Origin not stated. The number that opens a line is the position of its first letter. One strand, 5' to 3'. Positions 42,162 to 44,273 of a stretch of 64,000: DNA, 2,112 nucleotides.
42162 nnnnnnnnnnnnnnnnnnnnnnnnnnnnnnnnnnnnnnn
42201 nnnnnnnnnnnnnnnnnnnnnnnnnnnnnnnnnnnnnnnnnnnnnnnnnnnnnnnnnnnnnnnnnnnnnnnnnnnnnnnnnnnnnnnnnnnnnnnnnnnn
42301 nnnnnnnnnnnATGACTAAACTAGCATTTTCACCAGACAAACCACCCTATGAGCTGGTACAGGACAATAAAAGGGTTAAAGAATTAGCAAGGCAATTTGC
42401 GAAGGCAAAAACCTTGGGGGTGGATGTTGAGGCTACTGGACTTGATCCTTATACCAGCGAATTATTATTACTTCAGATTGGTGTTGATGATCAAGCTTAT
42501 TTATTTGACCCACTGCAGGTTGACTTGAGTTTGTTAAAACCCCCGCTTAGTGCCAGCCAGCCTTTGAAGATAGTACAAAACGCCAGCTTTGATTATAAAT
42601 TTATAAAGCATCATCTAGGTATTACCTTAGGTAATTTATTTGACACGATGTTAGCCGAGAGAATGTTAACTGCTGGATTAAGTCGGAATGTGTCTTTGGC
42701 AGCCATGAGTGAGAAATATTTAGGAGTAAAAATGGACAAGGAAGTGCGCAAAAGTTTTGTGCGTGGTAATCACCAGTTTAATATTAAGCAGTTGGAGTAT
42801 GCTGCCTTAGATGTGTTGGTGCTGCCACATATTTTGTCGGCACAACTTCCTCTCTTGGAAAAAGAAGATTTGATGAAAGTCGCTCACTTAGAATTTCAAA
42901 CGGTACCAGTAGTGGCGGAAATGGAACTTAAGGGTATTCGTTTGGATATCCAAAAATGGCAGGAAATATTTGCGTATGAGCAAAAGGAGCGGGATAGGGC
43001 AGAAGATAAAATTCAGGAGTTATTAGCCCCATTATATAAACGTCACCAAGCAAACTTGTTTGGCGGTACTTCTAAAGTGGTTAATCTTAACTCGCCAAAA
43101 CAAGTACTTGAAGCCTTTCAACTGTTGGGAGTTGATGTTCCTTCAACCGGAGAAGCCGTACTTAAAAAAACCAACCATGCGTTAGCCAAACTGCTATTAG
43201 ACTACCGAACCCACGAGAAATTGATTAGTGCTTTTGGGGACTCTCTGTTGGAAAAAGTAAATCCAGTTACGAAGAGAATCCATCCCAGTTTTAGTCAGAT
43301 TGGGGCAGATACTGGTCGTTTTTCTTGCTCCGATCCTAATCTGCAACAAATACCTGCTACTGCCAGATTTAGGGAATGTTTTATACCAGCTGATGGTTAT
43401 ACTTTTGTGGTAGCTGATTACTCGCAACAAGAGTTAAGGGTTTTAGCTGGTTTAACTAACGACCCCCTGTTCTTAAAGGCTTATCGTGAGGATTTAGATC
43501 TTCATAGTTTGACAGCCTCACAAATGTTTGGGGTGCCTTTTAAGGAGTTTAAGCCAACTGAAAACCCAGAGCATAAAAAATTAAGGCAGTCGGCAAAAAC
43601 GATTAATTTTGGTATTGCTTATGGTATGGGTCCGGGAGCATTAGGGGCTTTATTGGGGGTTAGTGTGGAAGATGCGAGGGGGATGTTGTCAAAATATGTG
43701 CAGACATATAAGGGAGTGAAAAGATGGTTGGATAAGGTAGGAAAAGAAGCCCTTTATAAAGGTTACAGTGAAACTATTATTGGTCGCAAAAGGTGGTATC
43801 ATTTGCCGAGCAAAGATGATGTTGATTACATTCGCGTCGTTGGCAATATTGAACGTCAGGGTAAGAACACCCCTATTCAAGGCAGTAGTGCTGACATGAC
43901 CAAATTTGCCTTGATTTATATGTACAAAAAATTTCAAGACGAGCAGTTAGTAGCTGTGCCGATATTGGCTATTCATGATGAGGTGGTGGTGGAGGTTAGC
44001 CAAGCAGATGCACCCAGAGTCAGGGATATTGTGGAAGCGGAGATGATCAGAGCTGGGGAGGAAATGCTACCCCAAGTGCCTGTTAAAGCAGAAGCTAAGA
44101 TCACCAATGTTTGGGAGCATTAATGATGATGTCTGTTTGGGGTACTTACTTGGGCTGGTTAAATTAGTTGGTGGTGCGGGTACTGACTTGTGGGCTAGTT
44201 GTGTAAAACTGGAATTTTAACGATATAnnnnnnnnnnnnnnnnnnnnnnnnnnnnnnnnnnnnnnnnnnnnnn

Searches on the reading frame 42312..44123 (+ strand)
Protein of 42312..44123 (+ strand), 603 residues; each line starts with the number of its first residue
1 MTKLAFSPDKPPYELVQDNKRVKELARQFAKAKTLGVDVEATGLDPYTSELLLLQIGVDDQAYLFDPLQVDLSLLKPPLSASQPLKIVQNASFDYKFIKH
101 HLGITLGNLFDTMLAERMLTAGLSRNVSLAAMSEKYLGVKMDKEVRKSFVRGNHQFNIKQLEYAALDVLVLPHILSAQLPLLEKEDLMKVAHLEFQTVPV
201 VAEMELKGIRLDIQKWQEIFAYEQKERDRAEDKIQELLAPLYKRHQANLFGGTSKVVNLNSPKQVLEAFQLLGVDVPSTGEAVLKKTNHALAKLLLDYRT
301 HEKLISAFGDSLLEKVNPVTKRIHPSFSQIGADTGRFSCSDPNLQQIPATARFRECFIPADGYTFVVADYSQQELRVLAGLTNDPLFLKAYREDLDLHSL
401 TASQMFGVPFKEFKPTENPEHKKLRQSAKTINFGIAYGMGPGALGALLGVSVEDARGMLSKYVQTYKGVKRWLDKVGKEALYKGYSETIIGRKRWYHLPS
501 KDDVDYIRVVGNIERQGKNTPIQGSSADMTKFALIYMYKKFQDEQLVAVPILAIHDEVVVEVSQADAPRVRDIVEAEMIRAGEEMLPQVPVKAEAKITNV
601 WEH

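Call 79: search_protein_families(library=pfam, proteins=[window:42312-44123:+], max_evalue=0.00001)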
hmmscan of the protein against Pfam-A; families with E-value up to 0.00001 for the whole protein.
window:42312-44123:+ (603 aa): 2 families
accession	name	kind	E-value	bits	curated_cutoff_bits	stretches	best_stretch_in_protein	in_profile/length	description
PF00476.26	DNA_pol_A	-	1.3e-93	314.5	34.3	1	243-602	16-380/381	DNA polymerase family A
PF01612.26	DNA_pol_A_exo1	-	8.6e-32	110.8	23.6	1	13-175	1-165/173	3'-5' exonuclease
